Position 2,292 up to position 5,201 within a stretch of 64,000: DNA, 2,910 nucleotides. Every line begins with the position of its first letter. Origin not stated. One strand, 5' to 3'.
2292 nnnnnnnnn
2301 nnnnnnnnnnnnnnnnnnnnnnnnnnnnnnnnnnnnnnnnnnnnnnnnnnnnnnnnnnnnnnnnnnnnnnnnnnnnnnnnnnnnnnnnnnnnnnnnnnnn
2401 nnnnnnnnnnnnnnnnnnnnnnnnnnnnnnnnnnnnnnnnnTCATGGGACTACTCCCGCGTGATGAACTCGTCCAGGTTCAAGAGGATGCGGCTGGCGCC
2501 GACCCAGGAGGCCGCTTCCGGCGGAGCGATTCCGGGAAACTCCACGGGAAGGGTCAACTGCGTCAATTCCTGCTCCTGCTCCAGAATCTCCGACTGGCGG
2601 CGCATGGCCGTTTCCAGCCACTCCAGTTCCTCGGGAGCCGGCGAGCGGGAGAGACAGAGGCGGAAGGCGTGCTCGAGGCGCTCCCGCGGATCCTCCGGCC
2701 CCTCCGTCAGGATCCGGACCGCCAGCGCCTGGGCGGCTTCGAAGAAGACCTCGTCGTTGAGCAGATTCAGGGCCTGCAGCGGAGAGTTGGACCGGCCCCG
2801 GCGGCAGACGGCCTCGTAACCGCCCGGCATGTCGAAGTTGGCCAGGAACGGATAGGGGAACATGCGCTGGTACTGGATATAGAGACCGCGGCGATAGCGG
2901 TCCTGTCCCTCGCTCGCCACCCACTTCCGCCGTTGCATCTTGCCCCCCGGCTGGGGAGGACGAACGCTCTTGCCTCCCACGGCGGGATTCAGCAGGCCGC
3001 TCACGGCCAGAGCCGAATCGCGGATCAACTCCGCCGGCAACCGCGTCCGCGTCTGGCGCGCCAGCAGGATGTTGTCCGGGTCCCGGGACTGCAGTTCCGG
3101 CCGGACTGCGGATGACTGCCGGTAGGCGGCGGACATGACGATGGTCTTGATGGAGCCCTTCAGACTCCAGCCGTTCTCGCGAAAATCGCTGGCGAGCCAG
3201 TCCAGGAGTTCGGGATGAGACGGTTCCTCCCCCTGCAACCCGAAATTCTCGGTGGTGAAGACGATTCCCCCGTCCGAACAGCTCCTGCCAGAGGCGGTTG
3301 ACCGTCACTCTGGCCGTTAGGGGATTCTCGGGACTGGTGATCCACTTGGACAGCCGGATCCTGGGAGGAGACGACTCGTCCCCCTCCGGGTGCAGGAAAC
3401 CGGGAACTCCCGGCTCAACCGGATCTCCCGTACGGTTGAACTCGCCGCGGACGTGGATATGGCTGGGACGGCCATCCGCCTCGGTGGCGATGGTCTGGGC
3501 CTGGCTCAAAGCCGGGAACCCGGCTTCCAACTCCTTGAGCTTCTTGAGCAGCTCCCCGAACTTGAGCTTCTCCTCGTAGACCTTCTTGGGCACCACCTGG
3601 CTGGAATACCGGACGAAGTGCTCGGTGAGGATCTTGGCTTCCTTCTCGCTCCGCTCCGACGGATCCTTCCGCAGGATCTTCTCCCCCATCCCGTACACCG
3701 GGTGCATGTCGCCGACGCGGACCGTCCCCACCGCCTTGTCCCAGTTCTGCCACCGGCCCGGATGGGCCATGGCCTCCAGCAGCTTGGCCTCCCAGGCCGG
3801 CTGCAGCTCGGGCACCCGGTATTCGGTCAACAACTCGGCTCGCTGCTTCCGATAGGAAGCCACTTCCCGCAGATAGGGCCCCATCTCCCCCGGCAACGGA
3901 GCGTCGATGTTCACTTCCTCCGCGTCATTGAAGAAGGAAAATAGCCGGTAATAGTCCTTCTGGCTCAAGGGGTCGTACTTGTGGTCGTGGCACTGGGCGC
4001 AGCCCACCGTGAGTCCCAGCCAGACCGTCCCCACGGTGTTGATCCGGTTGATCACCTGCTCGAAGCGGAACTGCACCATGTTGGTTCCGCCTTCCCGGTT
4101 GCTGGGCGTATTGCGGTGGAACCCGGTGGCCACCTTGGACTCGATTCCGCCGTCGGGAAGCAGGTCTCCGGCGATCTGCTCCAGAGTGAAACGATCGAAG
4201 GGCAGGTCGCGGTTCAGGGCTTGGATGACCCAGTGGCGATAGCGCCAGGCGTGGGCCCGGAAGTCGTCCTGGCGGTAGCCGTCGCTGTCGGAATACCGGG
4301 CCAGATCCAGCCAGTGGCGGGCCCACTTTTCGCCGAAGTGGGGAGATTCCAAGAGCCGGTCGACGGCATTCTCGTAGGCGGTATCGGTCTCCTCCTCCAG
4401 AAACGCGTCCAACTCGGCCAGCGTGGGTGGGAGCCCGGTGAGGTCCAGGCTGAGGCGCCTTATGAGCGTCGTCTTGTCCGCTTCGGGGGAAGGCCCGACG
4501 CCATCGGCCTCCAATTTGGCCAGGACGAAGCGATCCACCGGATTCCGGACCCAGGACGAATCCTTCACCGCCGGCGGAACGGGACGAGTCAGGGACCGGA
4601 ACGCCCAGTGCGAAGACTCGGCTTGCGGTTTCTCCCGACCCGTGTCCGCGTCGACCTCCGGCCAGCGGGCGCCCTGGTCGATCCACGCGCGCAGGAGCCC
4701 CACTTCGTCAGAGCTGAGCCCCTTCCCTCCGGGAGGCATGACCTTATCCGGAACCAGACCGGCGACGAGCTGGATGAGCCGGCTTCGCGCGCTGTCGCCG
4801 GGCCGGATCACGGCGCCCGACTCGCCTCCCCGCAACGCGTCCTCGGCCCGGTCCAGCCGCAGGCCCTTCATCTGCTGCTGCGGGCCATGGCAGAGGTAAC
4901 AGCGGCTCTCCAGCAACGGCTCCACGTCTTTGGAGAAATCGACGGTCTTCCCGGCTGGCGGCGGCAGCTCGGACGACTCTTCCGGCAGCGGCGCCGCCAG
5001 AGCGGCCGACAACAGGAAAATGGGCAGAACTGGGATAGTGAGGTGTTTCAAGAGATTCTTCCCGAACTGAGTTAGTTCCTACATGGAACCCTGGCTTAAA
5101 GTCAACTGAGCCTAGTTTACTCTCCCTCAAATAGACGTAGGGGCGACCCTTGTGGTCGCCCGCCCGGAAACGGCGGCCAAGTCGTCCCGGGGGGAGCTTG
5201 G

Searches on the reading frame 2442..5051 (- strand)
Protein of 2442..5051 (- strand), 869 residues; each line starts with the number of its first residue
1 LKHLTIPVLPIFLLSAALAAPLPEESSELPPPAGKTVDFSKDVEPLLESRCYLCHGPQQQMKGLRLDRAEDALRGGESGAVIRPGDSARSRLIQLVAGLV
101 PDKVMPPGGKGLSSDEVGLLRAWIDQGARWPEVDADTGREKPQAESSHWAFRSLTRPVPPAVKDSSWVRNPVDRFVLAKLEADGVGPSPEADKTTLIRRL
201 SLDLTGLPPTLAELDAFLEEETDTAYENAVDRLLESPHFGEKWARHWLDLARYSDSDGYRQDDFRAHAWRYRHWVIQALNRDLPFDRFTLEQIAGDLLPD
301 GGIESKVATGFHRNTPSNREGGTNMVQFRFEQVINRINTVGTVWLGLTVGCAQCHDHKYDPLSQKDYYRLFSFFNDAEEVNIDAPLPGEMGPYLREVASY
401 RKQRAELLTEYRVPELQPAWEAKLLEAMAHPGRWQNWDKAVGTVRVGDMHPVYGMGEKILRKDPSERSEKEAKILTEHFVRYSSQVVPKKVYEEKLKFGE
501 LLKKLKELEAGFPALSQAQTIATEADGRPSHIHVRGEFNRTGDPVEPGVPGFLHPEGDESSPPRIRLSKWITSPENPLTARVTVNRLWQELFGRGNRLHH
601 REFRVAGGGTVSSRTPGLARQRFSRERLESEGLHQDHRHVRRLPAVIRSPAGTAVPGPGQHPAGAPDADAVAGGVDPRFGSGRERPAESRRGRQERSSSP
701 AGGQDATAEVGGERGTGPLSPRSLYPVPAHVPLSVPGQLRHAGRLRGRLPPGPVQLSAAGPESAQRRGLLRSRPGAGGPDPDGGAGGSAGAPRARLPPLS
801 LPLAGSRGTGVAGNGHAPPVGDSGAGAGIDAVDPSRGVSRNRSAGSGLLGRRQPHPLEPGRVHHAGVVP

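Call 82: search_protein_families(library=pfam, proteins=[window:2442-5051:-], max_evalue=0.001)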
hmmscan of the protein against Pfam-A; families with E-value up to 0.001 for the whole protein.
window:2442-5051:- (869 aa): 3 families
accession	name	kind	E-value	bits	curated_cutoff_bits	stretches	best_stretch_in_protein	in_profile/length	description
PF07583.16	PSCyt2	-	2.6e-88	295.9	29.8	1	171-378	1-208/209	Protein of unknown function (DUF1549)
PF07635.16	PSCyt1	-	1.8e-15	57.7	22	1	51-107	1-57/59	Planctomycete cytochrome C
PF07587.16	PSD1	-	4.8e-12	46.3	28.5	1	564-595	2-33/244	Protein of unknown function (DUF1553)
